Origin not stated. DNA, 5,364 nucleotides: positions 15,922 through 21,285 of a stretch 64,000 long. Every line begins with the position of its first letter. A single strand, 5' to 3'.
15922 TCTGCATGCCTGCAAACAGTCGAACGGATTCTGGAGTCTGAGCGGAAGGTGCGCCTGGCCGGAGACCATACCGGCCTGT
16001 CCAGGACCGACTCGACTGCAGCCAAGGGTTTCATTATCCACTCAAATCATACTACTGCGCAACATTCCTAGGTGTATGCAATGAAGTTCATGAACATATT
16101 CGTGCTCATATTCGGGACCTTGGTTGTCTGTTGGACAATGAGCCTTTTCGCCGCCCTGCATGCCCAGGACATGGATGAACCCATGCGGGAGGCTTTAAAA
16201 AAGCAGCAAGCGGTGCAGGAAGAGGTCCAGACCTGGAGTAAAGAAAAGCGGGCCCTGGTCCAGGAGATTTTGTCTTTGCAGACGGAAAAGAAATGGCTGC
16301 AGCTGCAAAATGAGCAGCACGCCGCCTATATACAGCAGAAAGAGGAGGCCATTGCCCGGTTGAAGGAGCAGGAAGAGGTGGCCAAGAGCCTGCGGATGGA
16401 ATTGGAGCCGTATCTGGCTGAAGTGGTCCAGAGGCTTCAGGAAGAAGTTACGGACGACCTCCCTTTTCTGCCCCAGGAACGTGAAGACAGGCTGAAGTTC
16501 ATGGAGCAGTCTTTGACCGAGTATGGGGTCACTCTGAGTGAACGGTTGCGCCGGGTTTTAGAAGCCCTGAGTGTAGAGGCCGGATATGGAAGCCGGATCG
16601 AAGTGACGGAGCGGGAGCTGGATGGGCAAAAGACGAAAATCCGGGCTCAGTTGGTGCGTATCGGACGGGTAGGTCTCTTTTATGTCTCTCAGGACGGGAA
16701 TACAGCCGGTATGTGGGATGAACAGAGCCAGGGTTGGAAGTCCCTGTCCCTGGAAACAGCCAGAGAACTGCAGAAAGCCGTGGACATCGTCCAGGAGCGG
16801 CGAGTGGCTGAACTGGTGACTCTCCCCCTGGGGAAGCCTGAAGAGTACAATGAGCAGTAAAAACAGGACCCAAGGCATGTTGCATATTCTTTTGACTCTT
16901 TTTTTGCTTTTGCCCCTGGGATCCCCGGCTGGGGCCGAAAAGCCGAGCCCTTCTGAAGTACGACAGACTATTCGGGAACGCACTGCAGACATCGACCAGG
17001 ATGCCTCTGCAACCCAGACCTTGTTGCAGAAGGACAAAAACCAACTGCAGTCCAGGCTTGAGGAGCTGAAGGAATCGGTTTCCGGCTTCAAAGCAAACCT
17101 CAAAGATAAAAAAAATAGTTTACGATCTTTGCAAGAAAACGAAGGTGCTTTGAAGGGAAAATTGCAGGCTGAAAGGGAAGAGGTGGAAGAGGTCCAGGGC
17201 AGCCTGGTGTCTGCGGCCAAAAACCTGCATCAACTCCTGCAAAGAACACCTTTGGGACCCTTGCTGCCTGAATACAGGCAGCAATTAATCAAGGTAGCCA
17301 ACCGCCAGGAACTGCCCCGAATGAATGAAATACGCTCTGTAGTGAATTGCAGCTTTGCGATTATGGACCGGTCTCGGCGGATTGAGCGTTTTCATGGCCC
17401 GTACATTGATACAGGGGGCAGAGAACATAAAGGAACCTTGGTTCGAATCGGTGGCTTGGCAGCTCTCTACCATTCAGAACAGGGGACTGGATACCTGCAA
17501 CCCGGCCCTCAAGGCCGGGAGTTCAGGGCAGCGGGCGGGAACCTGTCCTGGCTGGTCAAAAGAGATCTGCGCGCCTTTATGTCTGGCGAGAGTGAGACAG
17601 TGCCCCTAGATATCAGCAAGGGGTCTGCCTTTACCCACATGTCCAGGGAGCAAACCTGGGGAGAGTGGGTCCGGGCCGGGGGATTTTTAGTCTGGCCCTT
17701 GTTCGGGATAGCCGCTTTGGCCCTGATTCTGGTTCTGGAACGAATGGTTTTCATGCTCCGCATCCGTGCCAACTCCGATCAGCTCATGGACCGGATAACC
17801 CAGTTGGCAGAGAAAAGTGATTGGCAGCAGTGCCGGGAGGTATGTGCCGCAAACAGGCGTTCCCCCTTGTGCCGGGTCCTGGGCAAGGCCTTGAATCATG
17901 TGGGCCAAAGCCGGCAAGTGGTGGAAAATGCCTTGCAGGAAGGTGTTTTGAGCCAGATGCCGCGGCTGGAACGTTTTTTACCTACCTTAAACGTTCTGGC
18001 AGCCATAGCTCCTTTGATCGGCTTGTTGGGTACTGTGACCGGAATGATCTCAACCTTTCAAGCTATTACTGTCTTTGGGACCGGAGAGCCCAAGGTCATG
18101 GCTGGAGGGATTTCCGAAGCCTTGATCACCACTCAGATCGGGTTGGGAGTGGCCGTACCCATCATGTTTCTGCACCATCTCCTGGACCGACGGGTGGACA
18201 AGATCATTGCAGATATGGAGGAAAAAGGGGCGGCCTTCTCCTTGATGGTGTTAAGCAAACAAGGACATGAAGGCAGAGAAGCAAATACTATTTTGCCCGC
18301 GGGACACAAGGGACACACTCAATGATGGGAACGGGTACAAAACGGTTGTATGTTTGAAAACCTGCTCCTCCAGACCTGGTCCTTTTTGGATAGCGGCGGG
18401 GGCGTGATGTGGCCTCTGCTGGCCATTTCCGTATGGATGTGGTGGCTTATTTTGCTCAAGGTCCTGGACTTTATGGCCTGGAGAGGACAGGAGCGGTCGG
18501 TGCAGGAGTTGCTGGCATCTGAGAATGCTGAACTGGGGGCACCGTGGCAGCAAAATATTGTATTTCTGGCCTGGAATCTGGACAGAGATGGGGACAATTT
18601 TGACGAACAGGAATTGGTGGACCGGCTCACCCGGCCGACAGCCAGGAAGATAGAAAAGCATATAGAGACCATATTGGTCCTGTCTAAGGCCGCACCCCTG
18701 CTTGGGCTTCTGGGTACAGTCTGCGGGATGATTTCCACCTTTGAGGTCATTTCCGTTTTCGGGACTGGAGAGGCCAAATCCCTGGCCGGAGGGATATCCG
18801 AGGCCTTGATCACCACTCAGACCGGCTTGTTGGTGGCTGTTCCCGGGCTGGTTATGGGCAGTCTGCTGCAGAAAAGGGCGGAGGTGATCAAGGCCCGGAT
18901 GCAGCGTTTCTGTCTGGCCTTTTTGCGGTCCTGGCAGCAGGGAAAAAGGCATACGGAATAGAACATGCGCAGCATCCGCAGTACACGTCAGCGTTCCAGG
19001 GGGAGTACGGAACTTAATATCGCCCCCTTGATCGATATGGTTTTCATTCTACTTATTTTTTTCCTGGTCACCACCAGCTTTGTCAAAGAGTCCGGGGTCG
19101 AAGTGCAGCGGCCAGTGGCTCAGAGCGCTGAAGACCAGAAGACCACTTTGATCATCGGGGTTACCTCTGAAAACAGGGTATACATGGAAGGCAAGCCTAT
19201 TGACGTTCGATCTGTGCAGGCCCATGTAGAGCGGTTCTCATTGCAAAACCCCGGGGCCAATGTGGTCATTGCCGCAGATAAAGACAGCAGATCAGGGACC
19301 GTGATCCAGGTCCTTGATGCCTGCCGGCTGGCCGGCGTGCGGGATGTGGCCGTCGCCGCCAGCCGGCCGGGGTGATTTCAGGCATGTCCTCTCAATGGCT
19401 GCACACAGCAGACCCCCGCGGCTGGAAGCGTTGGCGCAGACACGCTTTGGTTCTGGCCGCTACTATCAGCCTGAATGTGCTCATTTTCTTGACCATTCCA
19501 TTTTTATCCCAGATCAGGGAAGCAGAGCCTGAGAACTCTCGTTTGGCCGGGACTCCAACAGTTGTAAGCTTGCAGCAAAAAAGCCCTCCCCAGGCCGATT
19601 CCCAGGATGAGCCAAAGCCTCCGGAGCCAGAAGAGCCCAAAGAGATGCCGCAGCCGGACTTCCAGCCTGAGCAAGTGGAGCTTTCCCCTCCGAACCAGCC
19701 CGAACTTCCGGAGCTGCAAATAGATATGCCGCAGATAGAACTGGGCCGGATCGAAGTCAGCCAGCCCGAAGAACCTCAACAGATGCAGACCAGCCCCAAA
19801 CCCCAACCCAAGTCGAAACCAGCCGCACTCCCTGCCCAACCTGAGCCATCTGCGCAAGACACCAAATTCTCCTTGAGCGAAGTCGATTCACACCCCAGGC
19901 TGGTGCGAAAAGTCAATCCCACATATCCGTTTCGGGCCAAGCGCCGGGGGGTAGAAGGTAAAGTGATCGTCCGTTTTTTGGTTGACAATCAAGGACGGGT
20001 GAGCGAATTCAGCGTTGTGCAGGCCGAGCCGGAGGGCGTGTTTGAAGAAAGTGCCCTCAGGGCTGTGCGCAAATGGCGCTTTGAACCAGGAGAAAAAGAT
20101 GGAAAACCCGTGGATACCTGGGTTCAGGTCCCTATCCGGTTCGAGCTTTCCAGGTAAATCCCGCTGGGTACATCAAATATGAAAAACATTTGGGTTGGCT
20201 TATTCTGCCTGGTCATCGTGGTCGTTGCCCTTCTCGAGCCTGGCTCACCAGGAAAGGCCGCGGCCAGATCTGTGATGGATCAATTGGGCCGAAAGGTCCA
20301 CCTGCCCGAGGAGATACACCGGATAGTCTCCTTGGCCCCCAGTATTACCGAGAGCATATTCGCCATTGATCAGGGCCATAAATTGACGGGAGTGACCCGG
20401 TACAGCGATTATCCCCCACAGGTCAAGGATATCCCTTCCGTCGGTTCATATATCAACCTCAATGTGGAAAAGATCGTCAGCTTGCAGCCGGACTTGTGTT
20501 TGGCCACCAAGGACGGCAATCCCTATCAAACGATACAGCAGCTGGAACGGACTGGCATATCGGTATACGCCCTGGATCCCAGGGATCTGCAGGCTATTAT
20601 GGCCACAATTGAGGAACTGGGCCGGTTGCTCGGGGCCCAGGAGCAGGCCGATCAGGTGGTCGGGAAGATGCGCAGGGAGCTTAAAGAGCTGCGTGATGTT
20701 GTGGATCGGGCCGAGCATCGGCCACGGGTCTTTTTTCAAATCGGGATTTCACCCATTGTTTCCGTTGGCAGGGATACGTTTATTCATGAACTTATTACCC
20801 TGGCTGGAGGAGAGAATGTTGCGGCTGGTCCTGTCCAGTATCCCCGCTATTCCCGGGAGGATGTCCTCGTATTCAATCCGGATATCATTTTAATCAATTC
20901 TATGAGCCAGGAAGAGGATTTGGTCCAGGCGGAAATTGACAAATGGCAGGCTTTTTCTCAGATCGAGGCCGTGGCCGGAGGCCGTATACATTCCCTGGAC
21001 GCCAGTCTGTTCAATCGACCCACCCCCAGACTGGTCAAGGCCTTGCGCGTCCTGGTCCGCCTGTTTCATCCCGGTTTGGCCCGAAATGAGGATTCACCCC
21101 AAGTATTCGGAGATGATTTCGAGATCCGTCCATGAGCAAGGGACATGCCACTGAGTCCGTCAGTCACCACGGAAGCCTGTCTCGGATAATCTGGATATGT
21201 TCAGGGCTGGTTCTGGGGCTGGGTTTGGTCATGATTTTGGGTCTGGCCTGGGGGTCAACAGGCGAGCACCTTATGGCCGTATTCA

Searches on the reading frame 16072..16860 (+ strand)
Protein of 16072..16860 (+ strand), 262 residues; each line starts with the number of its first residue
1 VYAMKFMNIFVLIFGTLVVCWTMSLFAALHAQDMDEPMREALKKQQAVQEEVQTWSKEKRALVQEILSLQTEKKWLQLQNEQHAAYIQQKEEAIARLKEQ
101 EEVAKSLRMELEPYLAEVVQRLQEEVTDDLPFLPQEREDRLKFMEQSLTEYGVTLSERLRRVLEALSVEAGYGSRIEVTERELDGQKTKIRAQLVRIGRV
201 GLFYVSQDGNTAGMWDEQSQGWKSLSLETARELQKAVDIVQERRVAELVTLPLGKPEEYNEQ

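Call 68: search_protein_families(library=pfam, proteins=[window:16072-16860:+], max_evalue=0.00001)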
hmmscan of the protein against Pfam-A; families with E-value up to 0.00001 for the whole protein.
window:16072-16860:+ (262 aa): 1 family
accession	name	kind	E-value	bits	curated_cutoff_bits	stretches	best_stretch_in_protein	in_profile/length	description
PF11932.13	DUF3450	-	4.8e-66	222.9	32.6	1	17-253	5-240/241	Protein of unknown function (DUF3450)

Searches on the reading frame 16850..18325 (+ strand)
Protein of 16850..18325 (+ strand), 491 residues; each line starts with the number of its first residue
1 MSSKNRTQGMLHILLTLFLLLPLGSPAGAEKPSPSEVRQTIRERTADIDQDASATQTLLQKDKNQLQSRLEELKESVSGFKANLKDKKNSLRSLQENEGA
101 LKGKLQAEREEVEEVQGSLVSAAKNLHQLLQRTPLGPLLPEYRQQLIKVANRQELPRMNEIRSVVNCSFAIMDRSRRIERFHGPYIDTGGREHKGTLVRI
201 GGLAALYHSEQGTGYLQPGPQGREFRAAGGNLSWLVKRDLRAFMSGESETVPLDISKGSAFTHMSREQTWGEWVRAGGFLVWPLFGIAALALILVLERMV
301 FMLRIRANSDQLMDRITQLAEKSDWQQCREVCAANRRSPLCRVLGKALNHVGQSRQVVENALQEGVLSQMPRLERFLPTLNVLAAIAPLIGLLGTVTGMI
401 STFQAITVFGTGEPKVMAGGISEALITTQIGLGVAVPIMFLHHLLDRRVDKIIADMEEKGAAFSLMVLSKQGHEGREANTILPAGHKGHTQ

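Call 68: search_protein_families(library=pfam, proteins=[window:16850-18325:+], max_evalue=0.00001)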
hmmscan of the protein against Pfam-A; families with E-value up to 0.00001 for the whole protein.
window:16850-18325:+ (491 aa): 2 families
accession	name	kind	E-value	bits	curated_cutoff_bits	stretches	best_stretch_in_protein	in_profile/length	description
PF01618.21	MotA_ExbB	-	6.3e-32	110.4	22.9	1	338-457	4-126/127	MotA/TolQ/ExbB proton channel family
PF11932.13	DUF3450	-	1.2e-07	31.7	32.6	1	29-213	14-197/241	Protein of unknown function (DUF3450)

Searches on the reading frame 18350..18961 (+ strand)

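Call 68: search_protein_families(library=pfam, proteins=[window:18350-18961:+], max_evalue=0.00001)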
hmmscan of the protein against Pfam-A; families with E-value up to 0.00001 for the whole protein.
window:18350-18961:+ (203 aa): 1 family
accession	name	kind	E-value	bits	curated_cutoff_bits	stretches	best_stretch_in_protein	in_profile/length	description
PF01618.21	MotA_ExbB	-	4.2e-24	85.1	22.9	1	93-185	34-126/127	MotA/TolQ/ExbB proton channel family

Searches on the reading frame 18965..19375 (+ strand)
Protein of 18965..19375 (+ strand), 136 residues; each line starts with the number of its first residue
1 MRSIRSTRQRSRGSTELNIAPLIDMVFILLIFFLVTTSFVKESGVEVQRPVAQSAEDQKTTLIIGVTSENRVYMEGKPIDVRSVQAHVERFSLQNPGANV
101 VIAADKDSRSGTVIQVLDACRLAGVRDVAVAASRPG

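Call 68: search_protein_families(library=pfam, proteins=[window:18965-19375:+], max_evalue=0.00001)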
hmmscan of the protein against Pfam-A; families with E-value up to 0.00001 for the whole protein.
window:18965-19375:+ (136 aa): 1 family
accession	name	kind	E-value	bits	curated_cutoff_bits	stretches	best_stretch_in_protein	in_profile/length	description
PF02472.21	ExbD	-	1.7e-31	109.4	25.4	1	12-132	3-125/128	Biopolymer transport protein ExbD/TolR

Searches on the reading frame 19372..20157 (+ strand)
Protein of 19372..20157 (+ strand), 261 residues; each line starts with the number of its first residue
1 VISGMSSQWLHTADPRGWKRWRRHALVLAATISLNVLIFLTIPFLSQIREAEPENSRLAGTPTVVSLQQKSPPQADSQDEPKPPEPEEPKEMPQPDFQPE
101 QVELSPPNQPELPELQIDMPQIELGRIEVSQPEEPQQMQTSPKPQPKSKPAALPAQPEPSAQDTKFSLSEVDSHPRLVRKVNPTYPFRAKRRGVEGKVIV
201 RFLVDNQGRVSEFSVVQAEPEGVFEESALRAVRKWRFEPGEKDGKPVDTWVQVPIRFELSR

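Call 68: search_protein_families(library=pfam, proteins=[window:19372-20157:+], max_evalue=0.00001)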
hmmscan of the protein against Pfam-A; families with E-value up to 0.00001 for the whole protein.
window:19372-20157:+ (261 aa): 1 family
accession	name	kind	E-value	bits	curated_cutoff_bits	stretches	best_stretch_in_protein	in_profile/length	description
PF03544.19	TonB_C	-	1.1e-26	93.6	24.6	1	182-259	2-79/79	Gram-negative bacterial TonB protein C-terminal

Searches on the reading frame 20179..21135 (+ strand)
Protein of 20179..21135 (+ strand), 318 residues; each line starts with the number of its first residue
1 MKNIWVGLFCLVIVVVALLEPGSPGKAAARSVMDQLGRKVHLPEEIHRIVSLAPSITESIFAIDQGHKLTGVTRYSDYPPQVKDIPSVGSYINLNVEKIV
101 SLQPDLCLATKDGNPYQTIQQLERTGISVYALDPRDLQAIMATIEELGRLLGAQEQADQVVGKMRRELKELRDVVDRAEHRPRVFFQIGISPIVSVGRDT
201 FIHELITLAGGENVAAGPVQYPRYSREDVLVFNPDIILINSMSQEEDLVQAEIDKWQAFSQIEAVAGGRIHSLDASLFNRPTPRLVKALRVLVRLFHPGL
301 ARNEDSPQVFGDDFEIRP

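Call 68: search_protein_families(library=pfam, proteins=[window:20179-21135:+], max_evalue=0.00001)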
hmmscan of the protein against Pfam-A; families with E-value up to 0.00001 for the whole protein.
window:20179-21135:+ (318 aa): 1 family
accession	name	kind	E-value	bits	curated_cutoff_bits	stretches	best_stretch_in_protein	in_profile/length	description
PF01497.23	Peripla_BP_2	-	4.6e-32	111.7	27.5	1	49-276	1-234/235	Periplasmic binding protein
